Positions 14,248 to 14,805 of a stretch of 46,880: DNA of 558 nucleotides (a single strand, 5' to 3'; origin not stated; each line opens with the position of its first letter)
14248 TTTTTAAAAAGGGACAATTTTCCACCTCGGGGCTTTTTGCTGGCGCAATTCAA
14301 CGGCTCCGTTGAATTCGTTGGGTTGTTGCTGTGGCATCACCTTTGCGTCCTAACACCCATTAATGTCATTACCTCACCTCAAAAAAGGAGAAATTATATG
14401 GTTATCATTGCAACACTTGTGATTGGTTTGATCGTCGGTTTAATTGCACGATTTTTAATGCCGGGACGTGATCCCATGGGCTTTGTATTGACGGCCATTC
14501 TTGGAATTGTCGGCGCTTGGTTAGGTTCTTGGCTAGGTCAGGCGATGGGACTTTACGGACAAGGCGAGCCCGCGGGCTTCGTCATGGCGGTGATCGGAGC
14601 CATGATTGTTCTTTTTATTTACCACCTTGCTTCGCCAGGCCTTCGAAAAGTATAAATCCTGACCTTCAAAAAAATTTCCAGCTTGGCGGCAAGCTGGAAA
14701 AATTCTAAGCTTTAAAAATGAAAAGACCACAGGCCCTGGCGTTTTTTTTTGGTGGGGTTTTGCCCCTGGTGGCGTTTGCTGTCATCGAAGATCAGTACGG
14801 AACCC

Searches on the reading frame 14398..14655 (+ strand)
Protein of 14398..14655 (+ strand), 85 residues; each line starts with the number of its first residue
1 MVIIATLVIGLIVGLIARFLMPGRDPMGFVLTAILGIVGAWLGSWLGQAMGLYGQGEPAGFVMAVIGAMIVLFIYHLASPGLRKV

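Call 36: search_protein_families(library=pfam, proteins=[window:14398-14655:+], max_evalue=5)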
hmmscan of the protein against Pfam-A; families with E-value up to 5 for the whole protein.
window:14398-14655:+ (85 aa): 5 families
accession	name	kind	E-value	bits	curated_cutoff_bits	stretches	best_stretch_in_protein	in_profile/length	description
PF04226.18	Transgly_assoc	-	5.4e-16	59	25.3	1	34-77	2-46/49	Transglycosylase associated protein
PF01032.23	FecCD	-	0.0041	16.6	26.5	1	9-75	244-309/311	FecCD transport family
PF07155.17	ECF-ribofla_trS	-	0.16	12.3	26.7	1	3-76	80-168/172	ECF-type riboflavin transporter, S component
PF17647.6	DUF5518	-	0.45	11.1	27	2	28-46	98-116/116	Family of unknown function (DUF5518)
PF01940.21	DUF92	-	3.8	7.2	27.5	1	4-49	161-207/251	Integral membrane protein DUF92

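Call 40: search_protein_families(library=ncbifam, proteins=[window:14398-14655:+], max_evalue=0.1)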
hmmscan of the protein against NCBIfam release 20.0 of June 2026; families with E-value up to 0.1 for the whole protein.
window:14398-14655:+ (85 aa): 1 family
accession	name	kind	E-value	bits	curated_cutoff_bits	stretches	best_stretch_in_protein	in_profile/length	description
NF007771.0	PRK10457.1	equivalog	7.6e-16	58.4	129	1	1-76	1-78/82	hypothetical protein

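Call 91: find_homologous_proteins(query=window:14398-14655:+, max_evalue=1e-10)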
Query window:14398-14655:+ (85 aa): 3089 proteins with E <= 1e-10 among 3222 candidates; the best 120 are listed.
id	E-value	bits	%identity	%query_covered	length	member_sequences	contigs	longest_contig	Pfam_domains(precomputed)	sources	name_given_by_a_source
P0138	2.9e-33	131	73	100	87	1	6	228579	PF04226.19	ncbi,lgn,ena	-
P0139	4.5e-33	131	75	98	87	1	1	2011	PF04226.19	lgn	-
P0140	4.7e-33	131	73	100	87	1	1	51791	PF04226.19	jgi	jgi:uncharacterized membrane protein YeaQ/YmgE (transglycosylase-associated protein family)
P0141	5.5e-33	130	79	91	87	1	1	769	PF04226.19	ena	-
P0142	6.0e-33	130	81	94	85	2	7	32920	PF04226.19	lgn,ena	-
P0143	7.6e-33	130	81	91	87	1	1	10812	PF04226.19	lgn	-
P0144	7.7e-33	130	75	98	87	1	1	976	PF04226.19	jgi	jgi:uncharacterized membrane protein YeaQ/YmgE (transglycosylase-associated protein family)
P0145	1.1e-32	130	74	98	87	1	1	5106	PF04226.19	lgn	-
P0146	1.2e-32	129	77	98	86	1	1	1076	PF04226.19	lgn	-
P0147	1.6e-32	129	80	98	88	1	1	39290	PF04226.19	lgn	-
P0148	1.8e-32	129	75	98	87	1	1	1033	PF04226.19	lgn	-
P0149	1.9e-32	129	78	98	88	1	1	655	PF04226.19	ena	-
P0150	2.0e-32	129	77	98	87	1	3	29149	PF04226.19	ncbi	-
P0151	2.2e-32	129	74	98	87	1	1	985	PF04226.19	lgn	-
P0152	2.6e-32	128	81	98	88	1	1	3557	PF04226.19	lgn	-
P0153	4.1e-32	128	75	93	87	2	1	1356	PF04226.19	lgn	-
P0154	6.1e-32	127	71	98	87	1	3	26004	PF04226.19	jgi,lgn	jgi:uncharacterized membrane protein YeaQ/YmgE (transglycosylase-associated protein family)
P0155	6.4e-32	127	76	96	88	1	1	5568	PF04226.19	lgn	-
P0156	7.1e-32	127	79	99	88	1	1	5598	PF04226.19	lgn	-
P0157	8.1e-32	127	70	98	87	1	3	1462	PF04226.19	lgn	-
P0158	8.4e-32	127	79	99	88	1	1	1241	PF04226.19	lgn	-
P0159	1.1e-31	126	81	91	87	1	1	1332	PF04226.19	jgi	jgi:uncharacterized membrane protein YeaQ/YmgE (transglycosylase-associated protein family)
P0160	1.5e-31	126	74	99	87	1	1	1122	PF04226.19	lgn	-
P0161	1.5e-31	126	79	94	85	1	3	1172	PF04226.19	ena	-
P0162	1.7e-31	126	80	94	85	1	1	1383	PF04226.19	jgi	jgi:uncharacterized membrane protein YeaQ/YmgE (transglycosylase-associated protein family)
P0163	1.7e-31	126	77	96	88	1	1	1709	PF04226.19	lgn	-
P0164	2.4e-31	125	72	98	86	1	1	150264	PF04226.19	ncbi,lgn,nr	ncbi:MAG: GlsB/YeaQ/YmgE family stress response membrane protein [Bdellovibrio sp.]|nr:GlsB/YeaQ/Ymg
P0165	2.7e-31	125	76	96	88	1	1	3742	PF04226.19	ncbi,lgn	-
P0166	3.2e-31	125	76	96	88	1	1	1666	PF04226.19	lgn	-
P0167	3.2e-31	125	70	99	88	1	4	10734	PF04226.19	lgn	-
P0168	3.7e-31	125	78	75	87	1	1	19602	PF04226.19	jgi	jgi:uncharacterized membrane protein YeaQ/YmgE (transglycosylase-associated protein family)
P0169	4.8e-31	124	75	86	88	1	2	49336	PF04226.19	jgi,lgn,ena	-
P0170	5.8e-31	124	76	96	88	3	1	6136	PF04226.19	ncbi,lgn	-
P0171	6.3e-31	124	77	91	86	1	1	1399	PF04226.19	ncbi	-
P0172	9.4e-31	123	71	99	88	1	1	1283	PF04226.19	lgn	-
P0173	1.1e-30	123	74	91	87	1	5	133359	PF04226.19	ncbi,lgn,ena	-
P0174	1.1e-30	123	74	91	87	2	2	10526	PF04226.19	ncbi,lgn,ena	ncbi:MAG: GlsB/YeaQ/YmgE family stress response membrane protein [Pseudobdellovibrionaceae bacterium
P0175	1.3e-30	123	67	100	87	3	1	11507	PF04226.19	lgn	-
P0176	1.6e-30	123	71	93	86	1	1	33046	PF04226.19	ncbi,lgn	-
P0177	1.9e-30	122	76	96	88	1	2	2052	PF04226.19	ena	-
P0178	2.4e-30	122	71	91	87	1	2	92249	PF04226.19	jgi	jgi:uncharacterized membrane protein YeaQ/YmgE (transglycosylase-associated protein family)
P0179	2.4e-30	122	69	98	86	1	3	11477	PF04226.19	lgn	-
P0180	3.2e-30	122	68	98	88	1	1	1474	PF04226.19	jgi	jgi:uncharacterized membrane protein YeaQ/YmgE (transglycosylase-associated protein family)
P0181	3.5e-30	121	69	82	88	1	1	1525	PF04226.19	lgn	-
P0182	5.4e-30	121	72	93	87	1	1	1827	PF04226.19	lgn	-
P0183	7.1e-30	121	76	98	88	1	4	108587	PF04226.19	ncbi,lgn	-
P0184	1.0e-29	120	68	93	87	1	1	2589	PF04226.19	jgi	jgi:uncharacterized membrane protein YeaQ/YmgE (transglycosylase-associated protein family)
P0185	1.2e-29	120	72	98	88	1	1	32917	PF04226.19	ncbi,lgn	ncbi:MAG: GlsB/YeaQ/YmgE family stress response membrane protein [Bdellovibrionales bacterium]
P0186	1.4e-29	120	68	98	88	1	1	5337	PF04226.19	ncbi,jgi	jgi:uncharacterized membrane protein YeaQ/YmgE (transglycosylase-associated protein family)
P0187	2.1e-29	119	64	98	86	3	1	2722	PF04226.19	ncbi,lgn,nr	ncbi:MAG: GlsB/YeaQ/YmgE family stress response membrane protein [Bdellovibrionaceae bacterium]|nr:G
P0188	3.5e-29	118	71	91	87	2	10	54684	PF04226.19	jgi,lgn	jgi:uncharacterized membrane protein YeaQ/YmgE (transglycosylase-associated protein family)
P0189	3.5e-29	118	68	100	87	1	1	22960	PF04226.19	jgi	jgi:uncharacterized membrane protein YeaQ/YmgE (transglycosylase-associated protein family)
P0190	3.5e-29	118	68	91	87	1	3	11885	PF04226.19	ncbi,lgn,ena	-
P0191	4.7e-29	118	72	93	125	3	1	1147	PF04226.19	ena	-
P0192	5.1e-29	118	68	100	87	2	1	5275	PF04226.19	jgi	-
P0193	7.1e-29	117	71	91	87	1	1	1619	PF04226.19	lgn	-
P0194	9.1e-29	117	64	94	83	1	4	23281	PF04226.19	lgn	-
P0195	9.8e-29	117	65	94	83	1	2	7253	PF04226.19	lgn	-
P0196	1.2e-28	117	68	98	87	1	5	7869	PF04226.19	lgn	-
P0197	1.3e-28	117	70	93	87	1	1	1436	PF04226.19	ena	-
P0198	1.3e-28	116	77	91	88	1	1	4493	PF04226.19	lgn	-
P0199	1.4e-28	116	78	91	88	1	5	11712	PF04226.19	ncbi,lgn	-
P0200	2.1e-28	116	70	75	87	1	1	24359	PF04226.19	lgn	-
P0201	7.2e-28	114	71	80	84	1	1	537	PF04226.19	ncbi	-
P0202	3.2e-27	112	73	91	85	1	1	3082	PF04226.19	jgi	jgi:uncharacterized membrane protein YeaQ/YmgE (transglycosylase-associated protein family)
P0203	3.2e-26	109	69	92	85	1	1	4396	PF04226.19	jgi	jgi:uncharacterized membrane protein YeaQ/YmgE (transglycosylase-associated protein family)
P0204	4.0e-26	109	73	91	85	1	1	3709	PF04226.19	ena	-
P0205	8.3e-26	108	73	91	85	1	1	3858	PF04226.19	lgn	-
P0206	8.8e-26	107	69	91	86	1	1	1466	PF04226.19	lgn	-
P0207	9.3e-26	107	70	93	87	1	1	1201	PF04226.19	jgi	jgi:uncharacterized membrane protein YeaQ/YmgE (transglycosylase-associated protein family)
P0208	1.1e-25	107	75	76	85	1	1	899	PF04226.19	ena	-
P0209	1.1e-25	107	69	92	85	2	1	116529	PF04226.19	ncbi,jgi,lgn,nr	ncbi:MAG: GlsB/YeaQ/YmgE family stress response membrane protein [Oligoflexia bacterium]|nr:GlsB/Yea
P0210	1.1e-25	107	64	100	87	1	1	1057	PF04226.19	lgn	-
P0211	1.2e-25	107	71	91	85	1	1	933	PF04226.19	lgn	-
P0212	1.8e-25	107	77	76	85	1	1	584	PF04226.19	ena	-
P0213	1.8e-25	106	71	86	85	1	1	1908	PF04226.19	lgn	-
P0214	1.9e-25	106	66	89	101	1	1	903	PF04226.19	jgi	jgi:uncharacterized membrane protein YeaQ/YmgE (transglycosylase-associated protein family)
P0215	2.1e-25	106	68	93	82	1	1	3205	PF04226.19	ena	-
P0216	2.1e-25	106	70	91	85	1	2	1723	PF04226.19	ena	-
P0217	2.1e-25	106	75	76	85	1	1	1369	PF04226.19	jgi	jgi:uncharacterized membrane protein YeaQ/YmgE (transglycosylase-associated protein family)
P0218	2.1e-25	106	68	93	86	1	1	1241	PF04226.19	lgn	-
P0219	2.1e-25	106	65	99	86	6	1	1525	PF04226.19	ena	-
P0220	2.2e-25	106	67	89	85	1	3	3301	PF04226.19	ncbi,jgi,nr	ncbi:MAG: GlsB/YeaQ/YmgE family stress response membrane protein [Parachlamydia sp.]|jgi:uncharacter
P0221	2.3e-25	106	77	76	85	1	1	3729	PF04226.19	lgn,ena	-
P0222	2.4e-25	106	75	75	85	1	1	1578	PF04226.19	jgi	-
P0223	2.4e-25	106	71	86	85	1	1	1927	PF04226.19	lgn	-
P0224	2.5e-25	106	70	86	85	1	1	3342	PF04226.19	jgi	jgi:uncharacterized membrane protein YeaQ/YmgE (transglycosylase-associated protein family)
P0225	2.9e-25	106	65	80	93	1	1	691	PF04226.19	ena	-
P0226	2.9e-25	106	67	86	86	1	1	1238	PF04226.19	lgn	-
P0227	3.1e-25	106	77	76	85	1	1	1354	PF04226.19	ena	-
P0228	3.1e-25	106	75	76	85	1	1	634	PF04226.19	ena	-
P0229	3.2e-25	106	63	95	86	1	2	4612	PF04226.19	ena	-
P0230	3.3e-25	106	77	76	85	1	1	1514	PF04226.19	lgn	-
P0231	3.6e-25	106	63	95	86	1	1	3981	PF04226.19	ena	-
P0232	3.8e-25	105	71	76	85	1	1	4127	PF04226.19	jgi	jgi:uncharacterized membrane protein YeaQ/YmgE (transglycosylase-associated protein family)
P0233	4.1e-25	105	74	76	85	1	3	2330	PF04226.19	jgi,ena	-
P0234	6.1e-25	105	75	76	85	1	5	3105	PF04226.19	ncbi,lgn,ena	-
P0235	6.2e-25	105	67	93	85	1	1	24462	PF04226.19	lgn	-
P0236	6.5e-25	105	63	99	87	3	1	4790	PF04226.19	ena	-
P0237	6.6e-25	105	70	91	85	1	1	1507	PF04226.19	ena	-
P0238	7.2e-25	105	64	91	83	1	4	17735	PF04226.19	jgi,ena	-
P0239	8.1e-25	104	75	76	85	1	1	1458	PF04226.19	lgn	-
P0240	8.2e-25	104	74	76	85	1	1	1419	PF04226.19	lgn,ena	-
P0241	8.7e-25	104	74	76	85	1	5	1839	PF04226.19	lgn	-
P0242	8.7e-25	104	70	86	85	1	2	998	PF04226.19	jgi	jgi:uncharacterized membrane protein YeaQ/YmgE (transglycosylase-associated protein family)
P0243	8.8e-25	104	62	100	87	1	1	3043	PF04226.19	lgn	-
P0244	8.9e-25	104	72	76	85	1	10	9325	PF04226.19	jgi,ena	jgi:uncharacterized membrane protein YeaQ/YmgE (transglycosylase-associated protein family)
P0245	9.0e-25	104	70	82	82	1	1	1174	PF04226.19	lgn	-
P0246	9.4e-25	104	72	76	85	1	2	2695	PF04226.19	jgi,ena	-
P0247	1.0e-24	104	65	91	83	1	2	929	PF04226.19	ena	-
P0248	1.0e-24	104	72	76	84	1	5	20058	PF04226.19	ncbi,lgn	ncbi:MAG: GlsB/YeaQ/YmgE family stress response membrane protein [Betaproteobacteria bacterium]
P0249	1.1e-24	104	74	76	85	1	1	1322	PF04226.19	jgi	jgi:uncharacterized membrane protein YeaQ/YmgE (transglycosylase-associated protein family)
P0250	1.2e-24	104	71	76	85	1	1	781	PF04226.19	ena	-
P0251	1.2e-24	104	72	76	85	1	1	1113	PF04226.19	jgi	jgi:uncharacterized membrane protein YeaQ/YmgE (transglycosylase-associated protein family)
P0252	1.2e-24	104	74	76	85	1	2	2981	PF04226.19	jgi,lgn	jgi:uncharacterized membrane protein YeaQ/YmgE (transglycosylase-associated protein family)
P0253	1.3e-24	104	70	86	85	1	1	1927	PF04226.19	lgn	-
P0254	1.3e-24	104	68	91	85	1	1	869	PF04226.19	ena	-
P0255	1.4e-24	104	68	92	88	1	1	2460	PF04226.19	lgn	-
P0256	1.4e-24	104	68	100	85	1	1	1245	PF04226.19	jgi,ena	-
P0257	1.4e-24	104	72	76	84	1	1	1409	PF04226.19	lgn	-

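Call 92: find_encoding_contigs(protein=P0174, flank=1500, max_places=1)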
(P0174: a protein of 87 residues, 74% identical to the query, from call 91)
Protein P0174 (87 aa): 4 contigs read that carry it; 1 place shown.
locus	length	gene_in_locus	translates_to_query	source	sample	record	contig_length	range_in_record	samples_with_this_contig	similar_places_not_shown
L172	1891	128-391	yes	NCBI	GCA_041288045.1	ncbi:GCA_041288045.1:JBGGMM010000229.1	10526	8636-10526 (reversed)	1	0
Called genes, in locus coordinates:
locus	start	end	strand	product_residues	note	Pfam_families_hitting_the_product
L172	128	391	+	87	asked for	PF04226:Transgly_assoc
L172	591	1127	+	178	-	PF00847:AP2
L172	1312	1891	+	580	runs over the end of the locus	PF02985:HEAT (faint), PF13646:HEAT_2 (weak)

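Call 93: find_encoding_contigs(protein=P0164, flank=1500, max_places=1)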
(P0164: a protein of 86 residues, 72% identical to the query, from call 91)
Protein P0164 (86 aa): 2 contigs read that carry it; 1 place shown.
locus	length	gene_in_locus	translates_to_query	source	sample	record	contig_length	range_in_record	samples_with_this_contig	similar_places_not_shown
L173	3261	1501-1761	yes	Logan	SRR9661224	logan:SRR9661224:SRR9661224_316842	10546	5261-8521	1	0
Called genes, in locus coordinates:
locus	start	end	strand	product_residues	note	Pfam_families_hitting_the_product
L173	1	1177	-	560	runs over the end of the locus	PF00749:tRNA-synt_1c, PF03950:tRNA-synt_1c_C, PF20974:tRNA-synt_1c_C2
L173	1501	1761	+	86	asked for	PF04226:Transgly_assoc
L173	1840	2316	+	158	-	-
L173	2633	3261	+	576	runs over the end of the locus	PF00082:Peptidase_S8, PF02225:PA, PF00082:Peptidase_S8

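Call 94: find_encoding_contigs(protein=P0185, flank=1500, max_places=1)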
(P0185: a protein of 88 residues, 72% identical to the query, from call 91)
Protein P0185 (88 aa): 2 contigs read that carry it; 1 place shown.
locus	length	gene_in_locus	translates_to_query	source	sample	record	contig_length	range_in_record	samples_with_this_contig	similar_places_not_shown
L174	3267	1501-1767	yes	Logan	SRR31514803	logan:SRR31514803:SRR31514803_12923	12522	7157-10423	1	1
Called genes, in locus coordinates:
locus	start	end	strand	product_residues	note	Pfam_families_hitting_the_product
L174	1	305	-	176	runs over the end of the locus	PF03692:CxxCxxCC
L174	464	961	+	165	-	PF13430:DUF4112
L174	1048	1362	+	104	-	-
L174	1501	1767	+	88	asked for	PF04226:Transgly_assoc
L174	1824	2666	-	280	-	PF01435:Peptidase_M48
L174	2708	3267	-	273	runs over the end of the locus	PF13532:2OG-FeII_Oxy_2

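Call 95: find_encoding_contigs(protein=P0138, flank=1500, max_places=1)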
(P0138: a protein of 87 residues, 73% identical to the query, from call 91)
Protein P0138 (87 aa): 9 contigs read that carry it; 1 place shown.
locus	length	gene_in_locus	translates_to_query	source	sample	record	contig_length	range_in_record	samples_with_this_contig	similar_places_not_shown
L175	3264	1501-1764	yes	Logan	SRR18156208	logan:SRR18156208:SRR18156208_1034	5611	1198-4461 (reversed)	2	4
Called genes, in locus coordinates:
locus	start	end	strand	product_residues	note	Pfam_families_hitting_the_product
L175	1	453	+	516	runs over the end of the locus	PF13541:ChlI, PF00158:Sigma54_activat (weak), PF01078:Mg_chelatase, PF07728:AAA_5 (weak), PF13335:Mg_chelatase_C (weak)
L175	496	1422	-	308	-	PF01544:CorA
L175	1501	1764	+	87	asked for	PF04226:Transgly_assoc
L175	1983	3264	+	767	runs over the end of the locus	PF04773:FecR (faint)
